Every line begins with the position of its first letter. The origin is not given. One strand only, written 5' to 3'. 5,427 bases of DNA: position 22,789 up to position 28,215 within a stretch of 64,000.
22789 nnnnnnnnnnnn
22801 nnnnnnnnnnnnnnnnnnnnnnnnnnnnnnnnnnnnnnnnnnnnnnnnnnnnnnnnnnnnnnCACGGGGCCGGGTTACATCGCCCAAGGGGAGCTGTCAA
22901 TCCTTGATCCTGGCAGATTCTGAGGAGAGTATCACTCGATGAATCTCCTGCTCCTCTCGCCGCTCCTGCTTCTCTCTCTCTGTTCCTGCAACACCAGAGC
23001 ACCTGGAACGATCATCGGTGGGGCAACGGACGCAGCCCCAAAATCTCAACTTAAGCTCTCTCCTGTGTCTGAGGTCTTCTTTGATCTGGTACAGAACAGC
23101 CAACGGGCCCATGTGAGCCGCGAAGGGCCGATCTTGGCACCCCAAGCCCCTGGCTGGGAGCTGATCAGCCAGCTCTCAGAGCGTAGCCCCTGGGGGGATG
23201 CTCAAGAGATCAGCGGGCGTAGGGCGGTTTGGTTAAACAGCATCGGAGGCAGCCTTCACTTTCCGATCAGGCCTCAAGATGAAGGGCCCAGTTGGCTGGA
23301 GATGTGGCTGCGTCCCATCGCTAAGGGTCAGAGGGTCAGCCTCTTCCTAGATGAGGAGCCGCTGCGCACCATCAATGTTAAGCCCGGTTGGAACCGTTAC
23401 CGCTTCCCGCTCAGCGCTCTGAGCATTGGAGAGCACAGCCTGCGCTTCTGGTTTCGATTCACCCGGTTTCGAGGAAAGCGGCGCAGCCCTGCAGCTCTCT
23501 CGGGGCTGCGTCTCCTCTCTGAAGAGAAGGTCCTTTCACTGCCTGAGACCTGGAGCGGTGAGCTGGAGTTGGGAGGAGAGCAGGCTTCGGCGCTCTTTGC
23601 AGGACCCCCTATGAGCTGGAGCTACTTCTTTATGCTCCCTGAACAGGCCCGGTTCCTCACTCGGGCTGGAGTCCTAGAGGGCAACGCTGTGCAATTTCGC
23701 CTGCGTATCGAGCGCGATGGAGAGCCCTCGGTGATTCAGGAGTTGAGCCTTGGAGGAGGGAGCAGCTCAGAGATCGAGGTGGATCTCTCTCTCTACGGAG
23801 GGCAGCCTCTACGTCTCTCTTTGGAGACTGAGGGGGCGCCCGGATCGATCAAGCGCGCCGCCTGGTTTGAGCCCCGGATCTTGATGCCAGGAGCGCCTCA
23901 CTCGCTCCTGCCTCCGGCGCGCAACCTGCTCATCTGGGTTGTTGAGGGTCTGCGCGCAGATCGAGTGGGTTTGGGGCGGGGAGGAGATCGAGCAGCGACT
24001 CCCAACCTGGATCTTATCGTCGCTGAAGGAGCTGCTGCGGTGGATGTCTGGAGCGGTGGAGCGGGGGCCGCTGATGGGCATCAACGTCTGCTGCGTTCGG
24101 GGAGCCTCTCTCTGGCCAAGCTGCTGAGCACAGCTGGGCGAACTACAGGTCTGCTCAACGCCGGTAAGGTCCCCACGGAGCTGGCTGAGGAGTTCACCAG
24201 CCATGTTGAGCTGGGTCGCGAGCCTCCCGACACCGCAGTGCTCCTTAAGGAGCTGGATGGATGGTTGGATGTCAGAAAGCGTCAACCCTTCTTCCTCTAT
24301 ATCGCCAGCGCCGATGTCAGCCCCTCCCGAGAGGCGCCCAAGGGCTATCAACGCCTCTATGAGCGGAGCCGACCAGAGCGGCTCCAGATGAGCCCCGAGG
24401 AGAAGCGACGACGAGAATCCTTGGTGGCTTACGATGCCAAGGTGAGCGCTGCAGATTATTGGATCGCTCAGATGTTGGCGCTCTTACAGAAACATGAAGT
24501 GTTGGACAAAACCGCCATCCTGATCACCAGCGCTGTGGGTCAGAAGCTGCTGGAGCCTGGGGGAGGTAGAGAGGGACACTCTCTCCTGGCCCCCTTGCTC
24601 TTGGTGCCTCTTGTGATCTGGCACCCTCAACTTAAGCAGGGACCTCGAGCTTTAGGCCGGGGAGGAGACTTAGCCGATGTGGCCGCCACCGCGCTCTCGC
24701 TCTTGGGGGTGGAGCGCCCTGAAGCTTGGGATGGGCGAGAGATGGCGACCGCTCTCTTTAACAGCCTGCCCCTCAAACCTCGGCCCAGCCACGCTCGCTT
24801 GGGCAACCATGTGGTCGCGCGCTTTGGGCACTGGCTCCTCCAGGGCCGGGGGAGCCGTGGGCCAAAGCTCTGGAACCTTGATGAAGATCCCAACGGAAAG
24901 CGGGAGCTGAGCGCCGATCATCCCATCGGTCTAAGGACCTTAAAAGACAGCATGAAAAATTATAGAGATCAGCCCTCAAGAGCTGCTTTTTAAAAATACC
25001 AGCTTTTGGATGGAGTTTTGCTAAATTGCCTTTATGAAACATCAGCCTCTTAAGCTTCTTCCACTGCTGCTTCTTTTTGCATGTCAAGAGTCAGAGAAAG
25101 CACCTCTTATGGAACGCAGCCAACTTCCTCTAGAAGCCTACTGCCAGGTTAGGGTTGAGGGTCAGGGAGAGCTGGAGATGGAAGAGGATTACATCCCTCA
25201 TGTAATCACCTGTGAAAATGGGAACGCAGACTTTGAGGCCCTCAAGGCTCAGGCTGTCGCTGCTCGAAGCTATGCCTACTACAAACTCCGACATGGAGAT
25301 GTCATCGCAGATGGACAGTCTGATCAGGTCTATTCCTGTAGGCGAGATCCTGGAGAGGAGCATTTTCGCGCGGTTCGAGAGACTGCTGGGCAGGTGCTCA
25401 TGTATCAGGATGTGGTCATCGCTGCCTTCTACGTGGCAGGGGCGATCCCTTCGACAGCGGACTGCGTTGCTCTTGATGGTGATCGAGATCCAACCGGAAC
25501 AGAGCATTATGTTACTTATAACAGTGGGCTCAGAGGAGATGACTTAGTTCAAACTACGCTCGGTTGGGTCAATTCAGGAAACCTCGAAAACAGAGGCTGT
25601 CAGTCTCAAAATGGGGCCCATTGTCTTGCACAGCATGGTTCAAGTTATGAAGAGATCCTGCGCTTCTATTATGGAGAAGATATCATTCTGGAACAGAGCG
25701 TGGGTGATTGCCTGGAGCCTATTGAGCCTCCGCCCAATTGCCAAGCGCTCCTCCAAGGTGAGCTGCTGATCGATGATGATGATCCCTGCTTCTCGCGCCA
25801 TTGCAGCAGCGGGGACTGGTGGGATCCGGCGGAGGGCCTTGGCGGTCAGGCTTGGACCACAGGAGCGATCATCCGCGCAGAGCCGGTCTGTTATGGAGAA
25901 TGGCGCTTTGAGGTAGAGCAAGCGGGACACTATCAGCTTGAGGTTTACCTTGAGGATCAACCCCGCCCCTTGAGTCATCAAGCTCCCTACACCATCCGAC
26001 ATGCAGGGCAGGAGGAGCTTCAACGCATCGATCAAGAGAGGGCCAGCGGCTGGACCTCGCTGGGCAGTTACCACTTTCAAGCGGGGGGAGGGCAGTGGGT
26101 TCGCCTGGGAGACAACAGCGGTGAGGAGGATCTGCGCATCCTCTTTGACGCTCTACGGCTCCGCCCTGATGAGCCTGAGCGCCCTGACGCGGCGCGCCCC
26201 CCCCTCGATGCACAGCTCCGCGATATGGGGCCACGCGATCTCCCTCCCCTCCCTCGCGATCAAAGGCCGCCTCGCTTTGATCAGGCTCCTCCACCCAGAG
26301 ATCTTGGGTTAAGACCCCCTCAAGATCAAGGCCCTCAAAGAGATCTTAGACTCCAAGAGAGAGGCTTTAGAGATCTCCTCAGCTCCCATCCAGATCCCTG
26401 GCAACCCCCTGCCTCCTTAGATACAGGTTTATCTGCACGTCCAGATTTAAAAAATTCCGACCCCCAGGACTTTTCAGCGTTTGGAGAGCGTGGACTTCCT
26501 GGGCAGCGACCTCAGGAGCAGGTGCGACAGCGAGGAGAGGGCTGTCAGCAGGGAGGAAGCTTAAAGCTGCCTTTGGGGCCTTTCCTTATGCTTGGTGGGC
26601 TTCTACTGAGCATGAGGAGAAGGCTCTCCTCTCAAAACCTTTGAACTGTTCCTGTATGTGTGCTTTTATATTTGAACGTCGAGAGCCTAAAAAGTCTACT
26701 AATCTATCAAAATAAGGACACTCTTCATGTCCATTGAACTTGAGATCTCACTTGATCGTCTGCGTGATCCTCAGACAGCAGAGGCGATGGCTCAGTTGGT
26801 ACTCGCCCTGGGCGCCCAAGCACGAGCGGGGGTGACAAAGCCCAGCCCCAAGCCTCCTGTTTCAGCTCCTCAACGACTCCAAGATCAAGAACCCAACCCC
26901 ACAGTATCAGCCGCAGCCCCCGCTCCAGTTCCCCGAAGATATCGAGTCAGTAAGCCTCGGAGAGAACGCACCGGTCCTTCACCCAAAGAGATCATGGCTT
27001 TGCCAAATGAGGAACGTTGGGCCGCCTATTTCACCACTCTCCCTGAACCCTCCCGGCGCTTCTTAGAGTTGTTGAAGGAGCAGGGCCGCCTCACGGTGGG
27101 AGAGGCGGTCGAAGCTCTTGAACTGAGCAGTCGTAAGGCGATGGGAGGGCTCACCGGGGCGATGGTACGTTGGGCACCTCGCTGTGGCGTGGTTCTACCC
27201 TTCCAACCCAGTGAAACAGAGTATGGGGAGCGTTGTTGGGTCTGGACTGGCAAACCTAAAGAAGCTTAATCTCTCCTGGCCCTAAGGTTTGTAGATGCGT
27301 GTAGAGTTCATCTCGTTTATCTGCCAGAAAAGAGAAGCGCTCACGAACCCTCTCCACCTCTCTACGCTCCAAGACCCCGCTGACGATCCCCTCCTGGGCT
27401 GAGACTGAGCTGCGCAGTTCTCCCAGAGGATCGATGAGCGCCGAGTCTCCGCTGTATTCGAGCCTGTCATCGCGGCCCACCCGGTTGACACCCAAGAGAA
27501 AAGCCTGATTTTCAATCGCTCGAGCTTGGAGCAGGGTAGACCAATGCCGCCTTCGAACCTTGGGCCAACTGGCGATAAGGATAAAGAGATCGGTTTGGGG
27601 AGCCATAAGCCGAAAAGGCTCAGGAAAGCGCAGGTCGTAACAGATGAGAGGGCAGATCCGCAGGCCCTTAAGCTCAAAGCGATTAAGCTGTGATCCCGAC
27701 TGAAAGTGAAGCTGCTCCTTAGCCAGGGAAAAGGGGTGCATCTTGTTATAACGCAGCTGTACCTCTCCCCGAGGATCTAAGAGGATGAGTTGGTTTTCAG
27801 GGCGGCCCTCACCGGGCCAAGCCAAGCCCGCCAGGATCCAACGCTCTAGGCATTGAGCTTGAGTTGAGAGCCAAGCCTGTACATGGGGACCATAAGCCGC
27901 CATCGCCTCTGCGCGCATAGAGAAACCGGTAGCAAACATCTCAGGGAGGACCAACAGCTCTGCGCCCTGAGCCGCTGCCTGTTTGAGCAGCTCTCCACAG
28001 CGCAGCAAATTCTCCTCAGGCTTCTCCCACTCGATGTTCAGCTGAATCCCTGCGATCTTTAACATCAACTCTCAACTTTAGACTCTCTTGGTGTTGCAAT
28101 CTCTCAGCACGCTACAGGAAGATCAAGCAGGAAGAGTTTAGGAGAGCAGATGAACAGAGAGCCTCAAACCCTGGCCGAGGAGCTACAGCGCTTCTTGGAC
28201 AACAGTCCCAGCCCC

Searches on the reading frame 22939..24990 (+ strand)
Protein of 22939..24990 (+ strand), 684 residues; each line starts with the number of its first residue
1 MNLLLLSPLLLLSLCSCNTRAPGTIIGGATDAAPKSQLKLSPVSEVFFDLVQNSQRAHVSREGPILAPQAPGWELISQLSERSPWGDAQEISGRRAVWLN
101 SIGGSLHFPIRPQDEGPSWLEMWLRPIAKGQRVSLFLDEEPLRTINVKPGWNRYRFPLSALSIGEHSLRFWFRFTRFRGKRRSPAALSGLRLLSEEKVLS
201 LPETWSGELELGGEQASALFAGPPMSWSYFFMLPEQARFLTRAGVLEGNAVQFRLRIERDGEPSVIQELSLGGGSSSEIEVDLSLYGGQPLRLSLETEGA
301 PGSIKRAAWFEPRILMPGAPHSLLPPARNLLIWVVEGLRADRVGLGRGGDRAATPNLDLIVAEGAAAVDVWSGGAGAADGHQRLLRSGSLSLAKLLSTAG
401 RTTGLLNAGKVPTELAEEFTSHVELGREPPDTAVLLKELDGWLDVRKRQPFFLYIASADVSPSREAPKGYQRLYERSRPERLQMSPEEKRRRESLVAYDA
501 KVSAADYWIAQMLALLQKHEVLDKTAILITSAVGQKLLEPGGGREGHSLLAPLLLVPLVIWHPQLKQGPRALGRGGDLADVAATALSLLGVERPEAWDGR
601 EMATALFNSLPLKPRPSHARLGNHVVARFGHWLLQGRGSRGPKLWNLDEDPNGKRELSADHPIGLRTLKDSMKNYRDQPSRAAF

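Call 19: search_protein_families(library=pfam, proteins=[window:22939-24990:+], max_evalue=0.001)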
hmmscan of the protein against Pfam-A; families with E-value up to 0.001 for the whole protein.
window:22939-24990:+ (684 aa): 1 family
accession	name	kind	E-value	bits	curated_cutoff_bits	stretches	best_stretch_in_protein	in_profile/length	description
PF00884.28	Sulfatase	-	4.6e-16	59.4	25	1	329-591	2-301/301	Sulfatase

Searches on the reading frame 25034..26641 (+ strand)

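Call 19: search_protein_families(library=pfam, proteins=[window:25034-26641:+], max_evalue=0.001)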
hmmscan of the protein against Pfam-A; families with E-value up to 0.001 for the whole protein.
window:25034-26641:+ (536 aa): 2 families
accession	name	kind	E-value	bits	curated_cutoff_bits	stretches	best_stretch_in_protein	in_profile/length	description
PF08486.15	SpoIID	-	4.3e-14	53.4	23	1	51-124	14-97/97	Stage II sporulation protein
PF25275.1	Golvesin_C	-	4.1e-13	50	31.6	1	289-376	44-130/132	Golvesin C-terminal domain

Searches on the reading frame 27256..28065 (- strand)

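Call 21: search_protein_families(library=pfam, proteins=[window:27256-28065:-], max_evalue=0.001)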
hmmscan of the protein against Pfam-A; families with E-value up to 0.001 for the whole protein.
window:27256-28065:- (269 aa): 1 family
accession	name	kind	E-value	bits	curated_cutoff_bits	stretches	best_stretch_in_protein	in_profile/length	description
PF00795.27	CN_hydrolase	-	1.1e-40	140.1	23.2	1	3-241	1-255/256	Carbon-nitrogen hydrolase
